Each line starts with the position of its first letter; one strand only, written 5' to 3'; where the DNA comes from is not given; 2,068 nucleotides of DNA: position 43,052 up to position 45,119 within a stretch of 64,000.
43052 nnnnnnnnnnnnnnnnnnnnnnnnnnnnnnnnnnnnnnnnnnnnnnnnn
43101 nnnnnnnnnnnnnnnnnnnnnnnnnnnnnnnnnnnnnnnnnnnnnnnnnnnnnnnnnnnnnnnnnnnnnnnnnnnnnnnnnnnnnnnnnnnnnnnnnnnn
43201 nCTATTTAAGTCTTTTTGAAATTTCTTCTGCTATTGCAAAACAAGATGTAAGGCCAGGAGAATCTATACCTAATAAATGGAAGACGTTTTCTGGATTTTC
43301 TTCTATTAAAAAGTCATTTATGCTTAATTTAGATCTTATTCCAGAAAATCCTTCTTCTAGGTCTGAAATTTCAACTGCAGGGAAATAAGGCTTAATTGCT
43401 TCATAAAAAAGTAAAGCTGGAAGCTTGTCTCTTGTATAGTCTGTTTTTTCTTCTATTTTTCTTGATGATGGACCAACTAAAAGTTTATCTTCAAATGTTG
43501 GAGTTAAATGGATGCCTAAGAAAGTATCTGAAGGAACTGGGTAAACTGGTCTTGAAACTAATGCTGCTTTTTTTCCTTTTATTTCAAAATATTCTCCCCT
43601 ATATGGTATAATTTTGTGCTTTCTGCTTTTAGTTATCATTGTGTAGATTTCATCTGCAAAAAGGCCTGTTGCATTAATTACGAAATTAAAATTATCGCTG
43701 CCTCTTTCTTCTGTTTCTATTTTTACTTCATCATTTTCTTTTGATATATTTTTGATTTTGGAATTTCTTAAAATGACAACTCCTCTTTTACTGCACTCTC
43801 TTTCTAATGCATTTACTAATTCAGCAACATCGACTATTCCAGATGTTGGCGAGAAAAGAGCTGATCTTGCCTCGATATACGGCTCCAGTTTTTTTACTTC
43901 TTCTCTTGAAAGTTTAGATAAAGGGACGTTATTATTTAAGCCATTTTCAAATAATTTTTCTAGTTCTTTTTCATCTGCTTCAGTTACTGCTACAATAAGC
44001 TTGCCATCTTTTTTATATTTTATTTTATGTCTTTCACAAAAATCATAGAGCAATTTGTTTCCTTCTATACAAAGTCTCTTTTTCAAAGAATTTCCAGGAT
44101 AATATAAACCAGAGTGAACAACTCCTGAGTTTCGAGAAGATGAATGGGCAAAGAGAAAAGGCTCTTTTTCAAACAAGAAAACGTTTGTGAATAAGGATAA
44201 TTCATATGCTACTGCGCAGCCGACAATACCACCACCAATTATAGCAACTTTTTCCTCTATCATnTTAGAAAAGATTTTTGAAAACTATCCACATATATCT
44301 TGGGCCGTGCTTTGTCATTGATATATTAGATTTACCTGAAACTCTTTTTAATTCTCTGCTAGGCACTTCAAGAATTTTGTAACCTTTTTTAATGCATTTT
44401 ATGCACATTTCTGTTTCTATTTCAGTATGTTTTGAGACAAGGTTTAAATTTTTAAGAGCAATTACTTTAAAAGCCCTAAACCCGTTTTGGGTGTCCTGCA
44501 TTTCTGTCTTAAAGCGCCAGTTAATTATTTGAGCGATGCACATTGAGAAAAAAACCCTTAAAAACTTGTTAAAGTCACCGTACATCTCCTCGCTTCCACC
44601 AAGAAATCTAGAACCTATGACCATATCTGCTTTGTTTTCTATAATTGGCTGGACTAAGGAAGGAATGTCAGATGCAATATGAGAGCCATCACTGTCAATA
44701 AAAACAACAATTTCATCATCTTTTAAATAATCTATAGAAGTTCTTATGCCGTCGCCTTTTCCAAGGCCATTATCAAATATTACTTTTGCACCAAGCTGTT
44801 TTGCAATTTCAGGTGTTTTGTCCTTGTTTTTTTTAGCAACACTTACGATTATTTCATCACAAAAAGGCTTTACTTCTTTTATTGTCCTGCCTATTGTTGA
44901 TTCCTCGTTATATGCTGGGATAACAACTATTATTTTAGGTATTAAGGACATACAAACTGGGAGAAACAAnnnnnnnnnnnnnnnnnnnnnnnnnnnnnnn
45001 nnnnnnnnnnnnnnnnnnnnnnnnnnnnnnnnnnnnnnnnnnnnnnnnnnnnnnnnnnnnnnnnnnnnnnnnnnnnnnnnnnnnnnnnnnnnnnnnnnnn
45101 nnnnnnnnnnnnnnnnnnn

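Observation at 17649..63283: Glycan-biosynthesis island of about 45 kb with eight radical SAM enzymes, five of them B12-dependent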

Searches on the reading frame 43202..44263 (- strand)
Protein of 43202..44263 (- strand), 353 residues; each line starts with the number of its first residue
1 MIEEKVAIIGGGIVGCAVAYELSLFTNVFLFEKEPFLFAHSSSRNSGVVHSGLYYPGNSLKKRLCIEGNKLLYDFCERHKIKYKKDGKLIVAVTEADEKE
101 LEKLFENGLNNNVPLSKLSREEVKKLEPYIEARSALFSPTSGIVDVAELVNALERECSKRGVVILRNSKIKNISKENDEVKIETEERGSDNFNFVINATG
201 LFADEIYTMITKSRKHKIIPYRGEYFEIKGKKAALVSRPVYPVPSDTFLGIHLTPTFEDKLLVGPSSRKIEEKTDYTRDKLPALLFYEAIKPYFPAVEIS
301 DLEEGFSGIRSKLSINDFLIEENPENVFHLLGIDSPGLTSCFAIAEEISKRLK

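Call 7: search_protein_families(library=pfam, proteins=[window:43202-44263:-], max_evalue=0.01)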
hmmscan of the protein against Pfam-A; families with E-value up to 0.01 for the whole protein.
window:43202-44263:- (353 aa): 7 families
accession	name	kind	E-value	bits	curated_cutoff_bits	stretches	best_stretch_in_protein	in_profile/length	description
PF01266.30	DAO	-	1e-69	236.2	27.9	1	5-350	1-352/353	FAD dependent oxidoreductase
PF07992.20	Pyr_redox_2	-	3.9e-06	26.9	26.1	0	147-202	183-238/291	Pyridine nucleotide-disulphide oxidoreductase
PF00070.33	Pyr_redox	-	1.6e-05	25.7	22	0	148-185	41-80/82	Pyridine nucleotide-disulphide oxidoreductase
PF03486.20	HI0933_like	-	0.0001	22.3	50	1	146-218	108-187/244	HI0933-like protein Rossmann domain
PF13450.12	NAD_binding_8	-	0.00032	21.4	21.9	1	8-46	1-40/68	NAD(P)-binding Rossmann-like domain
PF13738.12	Pyr_redox_3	-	0.0018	18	30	0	148-224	82-157/305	Pyridine nucleotide-disulphide oxidoreductase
PF05834.18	Lycopene_cycl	-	0.002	17.7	23.4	0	142-205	82-145/380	Lycopene cyclase protein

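Call 66: search_protein_families(library=ncbifam, proteins=[window:43202-44263:-], max_evalue=0.00001)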
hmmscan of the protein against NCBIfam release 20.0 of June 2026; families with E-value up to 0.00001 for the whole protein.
window:43202-44263:- (353 aa): 20 families
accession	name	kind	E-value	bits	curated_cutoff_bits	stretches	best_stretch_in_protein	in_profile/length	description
NF008726.1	PRK11728.1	equivalog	3.3e-83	279.7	299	1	5-279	2-280/389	L-2-hydroxyglutarate oxidase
NF033460.1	glycerol3P_ox_II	equivalog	2.8e-57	194.5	460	1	5-352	3-360/361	type 2 glycerol-3-phosphate oxidase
TIGR02352.1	thiamin_ThiO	equivalog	2.4e-24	86.1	250.8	1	6-314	1-307/351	glycine oxidase ThiO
TIGR03197.1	MnmC_Cterm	equivalog_domain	2.8e-18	66.2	174.2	1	5-233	1-229/400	FAD-dependent 5-carboxymethylaminomethyl-2-thiouridine(34) oxidoreductase MnmC1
TIGR03377.1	glycerol3P_GlpA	equivalog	7.8e-16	57.7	552.8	1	6-310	2-304/530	anaerobic glycerol-3-phosphate dehydrogenase subunit GlpA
NF002480.1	PRK01747.1-1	equivalog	8.9e-14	50.8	540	1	3-274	248-513/645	bifunctional tRNA (5-methylaminomethyl-2-thiouridine)(34)-methyltransferase MnmC2/FAD-dependent 5-carboxymethylaminomethyl-2-thiouridine(34)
TIGR03364.1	HpnW_proposed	hypoth_equivalog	5.1e-12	45.5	285.1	1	5-181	2-178/365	TIGR03364 family FAD-dependent oxidoreductase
NF008313.0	PRK11101.1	equivalog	1.2e-11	43.9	425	1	3-209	8-219/548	anaerobic glycerol-3-phosphate dehydrogenase subunit A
NF050086.1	pipecolate_AmaA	exception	1.9e-11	43.3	600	1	4-228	26-256/425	L-pipecolate oxidase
NF009074.0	PRK12409.1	equivalog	9.8e-11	41.4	494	1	62-193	108-248/410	D-amino acid dehydrogenase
NF009906.0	PRK13369.1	equivalog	3.7e-09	35.7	352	0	129-224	137-237/502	glycerol-3-phosphate dehydrogenase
NF008899.0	PRK12266.1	equivalog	4.4e-09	35.3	360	0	5-55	8-58/508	glycerol-3-phosphate dehydrogenase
NF001933.0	PRK00711.1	subfamily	1.3e-08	34.3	383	0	71-210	118-264/429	D-amino acid dehydrogenase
TIGR01377.1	soxA_mon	subfamily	2.7e-08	33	479.65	1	6-198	3-196/381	amino oxidase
TIGR00275.1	TIGR00275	subfamily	1.4e-07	30.7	183.8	1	147-232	106-196/401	aminoacetone oxidase family FAD-binding enzyme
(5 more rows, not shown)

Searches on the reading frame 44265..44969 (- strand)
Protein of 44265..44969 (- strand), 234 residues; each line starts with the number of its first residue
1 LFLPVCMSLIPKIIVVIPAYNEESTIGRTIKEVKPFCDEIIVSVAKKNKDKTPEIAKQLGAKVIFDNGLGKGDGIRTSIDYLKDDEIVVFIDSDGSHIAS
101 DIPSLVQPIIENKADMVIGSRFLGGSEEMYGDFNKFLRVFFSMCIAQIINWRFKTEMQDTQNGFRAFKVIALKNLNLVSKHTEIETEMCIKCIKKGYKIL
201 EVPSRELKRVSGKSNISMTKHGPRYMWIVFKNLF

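Call 7: search_protein_families(library=pfam, proteins=[window:44265-44969:-], max_evalue=0.01)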
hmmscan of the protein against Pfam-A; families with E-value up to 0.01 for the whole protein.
window:44265-44969:- (234 aa): 2 families
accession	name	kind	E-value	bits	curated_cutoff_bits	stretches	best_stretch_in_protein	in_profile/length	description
PF00535.33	Glycos_transf_2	-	2.5e-19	70.2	23.3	1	15-169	2-161/168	Glycosyl transferase family 2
PF13641.12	Glyco_tranf_2_3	-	1.1e-05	26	27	1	11-121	1-123/230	Glycosyltransferase like family 2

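Call 25: search_solved_structures(query=window:44265-44969:-, max_evalue=0.001)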
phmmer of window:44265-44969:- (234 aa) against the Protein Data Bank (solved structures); distinct sequences matched with E-value up to 0.001: 5.
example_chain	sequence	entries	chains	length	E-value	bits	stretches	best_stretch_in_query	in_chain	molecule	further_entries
5mlz_A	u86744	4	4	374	1.1e-07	34.9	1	12-216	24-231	Dolichol monophosphate mannose synthase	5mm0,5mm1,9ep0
3bcv_A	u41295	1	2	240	0.00055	22.8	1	7-102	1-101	Putative glycosyltransferase protein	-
7pdo_A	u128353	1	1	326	0.00077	22.3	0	13-114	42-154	Glucosyl-3-phosphoglycerate synthase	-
7p5l_A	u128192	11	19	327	0.00078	22.3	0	13-114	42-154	Glucosyl-3-phosphoglycerate synthase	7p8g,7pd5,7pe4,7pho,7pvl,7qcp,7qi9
3ckj_A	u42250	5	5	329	0.001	22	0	13-112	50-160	Putative uncharacterized protein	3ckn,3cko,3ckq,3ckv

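Call 26: search_protein_families(library=ncbifam, proteins=[window:44265-44969:-], max_evalue=0.001)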
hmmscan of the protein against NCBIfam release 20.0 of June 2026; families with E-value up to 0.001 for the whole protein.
window:44265-44969:- (234 aa): 7 families
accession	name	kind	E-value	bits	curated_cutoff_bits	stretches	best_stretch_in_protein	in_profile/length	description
TIGR04182.1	glyco_TIGR04182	equivalog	2.5e-40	138.7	325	1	13-231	2-216/293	S-layer glycoprotein N-glycosyltransferase AglJ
NF058614.1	PPMAGASynPpgS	equivalog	9.3e-22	77.5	370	1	14-204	3-194/226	polyprenyl-phospho-N-acetylgalactosaminyl synthase PpgS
NF041391.1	DPhHxTase_Halo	equivalog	2.1e-19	69.4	375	1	19-209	3-186/213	dolichyl-phosphate hexose transferase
NF010496.0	PRK13915.1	equivalog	1.1e-12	47.6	262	1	12-113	32-146/307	glucosyl-3-phosphoglycerate synthase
TIGR04283.1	glyco_like_mftF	equivalog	3e-08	33.5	182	1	15-117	3-103/221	TIGR04283 family arsenosugar biosynthesis glycosyltransferase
NF047588.1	GlcsyltransPgfSStrep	equivalog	2.9e-05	23.4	500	1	12-184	2-176/308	glycosyltransferase PgfS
TIGR03937.1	PgaC_IcaA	equivalog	0.00019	20.5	422.3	1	9-96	43-137/407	poly-beta-1,6-N-acetyl-D-glucosamine synthase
